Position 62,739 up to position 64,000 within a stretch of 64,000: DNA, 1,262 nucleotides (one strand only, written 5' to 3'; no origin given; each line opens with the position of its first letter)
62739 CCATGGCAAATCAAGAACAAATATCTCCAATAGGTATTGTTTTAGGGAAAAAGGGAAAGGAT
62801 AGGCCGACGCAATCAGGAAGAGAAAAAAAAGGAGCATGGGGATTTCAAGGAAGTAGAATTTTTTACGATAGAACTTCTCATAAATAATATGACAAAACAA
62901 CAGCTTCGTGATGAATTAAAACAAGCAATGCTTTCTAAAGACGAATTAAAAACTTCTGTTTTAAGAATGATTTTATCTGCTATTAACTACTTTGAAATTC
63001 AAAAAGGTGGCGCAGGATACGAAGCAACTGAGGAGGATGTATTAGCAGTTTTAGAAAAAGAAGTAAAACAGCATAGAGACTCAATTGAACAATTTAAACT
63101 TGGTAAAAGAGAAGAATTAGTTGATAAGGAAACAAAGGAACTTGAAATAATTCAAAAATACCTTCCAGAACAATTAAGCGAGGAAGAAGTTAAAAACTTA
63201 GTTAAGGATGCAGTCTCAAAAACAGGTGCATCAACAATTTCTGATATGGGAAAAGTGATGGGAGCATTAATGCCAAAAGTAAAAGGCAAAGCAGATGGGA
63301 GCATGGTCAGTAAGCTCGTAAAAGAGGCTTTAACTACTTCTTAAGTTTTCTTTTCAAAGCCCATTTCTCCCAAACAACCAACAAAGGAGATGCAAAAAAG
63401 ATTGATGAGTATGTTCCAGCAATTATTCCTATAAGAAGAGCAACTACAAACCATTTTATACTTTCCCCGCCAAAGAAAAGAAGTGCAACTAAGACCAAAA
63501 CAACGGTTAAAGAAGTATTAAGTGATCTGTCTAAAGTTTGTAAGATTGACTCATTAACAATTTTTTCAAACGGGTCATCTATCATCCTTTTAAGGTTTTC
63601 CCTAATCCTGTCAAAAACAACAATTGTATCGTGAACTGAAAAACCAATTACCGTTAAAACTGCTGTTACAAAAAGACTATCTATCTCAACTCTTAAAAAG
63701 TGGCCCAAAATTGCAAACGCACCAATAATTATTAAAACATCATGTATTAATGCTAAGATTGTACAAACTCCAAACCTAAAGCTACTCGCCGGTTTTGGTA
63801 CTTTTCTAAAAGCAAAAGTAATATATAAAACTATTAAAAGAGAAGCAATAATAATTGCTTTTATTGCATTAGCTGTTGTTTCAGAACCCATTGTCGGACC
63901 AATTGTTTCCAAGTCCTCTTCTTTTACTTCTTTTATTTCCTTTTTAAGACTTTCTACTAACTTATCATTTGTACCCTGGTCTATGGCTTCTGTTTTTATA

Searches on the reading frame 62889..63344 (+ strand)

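Call 81: search_protein_families(library=pfam, proteins=[window:62889-63344:+], max_evalue=0.1)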
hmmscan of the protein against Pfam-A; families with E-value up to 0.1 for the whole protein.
window:62889-63344:+ (151 aa): 7 families
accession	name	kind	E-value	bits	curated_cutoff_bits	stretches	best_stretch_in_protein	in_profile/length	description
PF09424.15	YqeY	-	3.3e-52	176.8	27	1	3-148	1-143/143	Yqey-like protein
PF02637.23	GatB_Yqey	-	0.00018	21.8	27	1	75-148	67-148/148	GatB domain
PF04558.20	tRNA_synt_1c_R1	-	0.018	15.5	28.6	0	39-69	108-138/162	Glutaminyl-tRNA synthetase, non-specific RNA binding region part 1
PF19165.5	DUF5847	-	0.03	13.7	27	1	10-110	150-243/409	Family of unknown function (DUF5847)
PF16856.10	CDC4_D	-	0.035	14.4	27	1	84-123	5-44/51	Cell division control protein 4 dimerisation domain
PF24099.1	RBD_DGKtheta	-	0.053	14.1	27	1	91-147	10-67/80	Diacylglycerol kinase theta, RNA-binding domain-like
PF12636.12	DUF3781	-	0.097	13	27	0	87-122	16-48/72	Protein of unknown function (DUF3781)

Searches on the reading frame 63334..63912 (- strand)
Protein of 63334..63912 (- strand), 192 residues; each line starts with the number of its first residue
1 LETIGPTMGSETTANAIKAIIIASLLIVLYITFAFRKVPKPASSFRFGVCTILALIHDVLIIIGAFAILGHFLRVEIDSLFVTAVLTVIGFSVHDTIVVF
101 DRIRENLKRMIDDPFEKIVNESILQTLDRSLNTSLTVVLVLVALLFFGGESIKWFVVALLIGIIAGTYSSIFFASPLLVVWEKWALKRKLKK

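Call 81: search_protein_families(library=pfam, proteins=[window:63334-63912:-], max_evalue=0.1)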
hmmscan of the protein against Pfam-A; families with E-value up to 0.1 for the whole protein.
window:63334-63912:- (192 aa): 3 families
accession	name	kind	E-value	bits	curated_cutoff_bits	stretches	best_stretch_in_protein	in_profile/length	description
PF02355.23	SecD_SecF_C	-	2.2e-56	190.7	20.5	1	1-183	18-188/189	Protein export membrane protein SecD/SecF, C-terminal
PF12636.12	DUF3781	-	0.022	15.1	27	1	93-128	7-40/72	Protein of unknown function (DUF3781)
PF01061.29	ABC2_membrane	-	0.087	12.8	26.9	0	20-172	24-148/211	ABC-2 type transporter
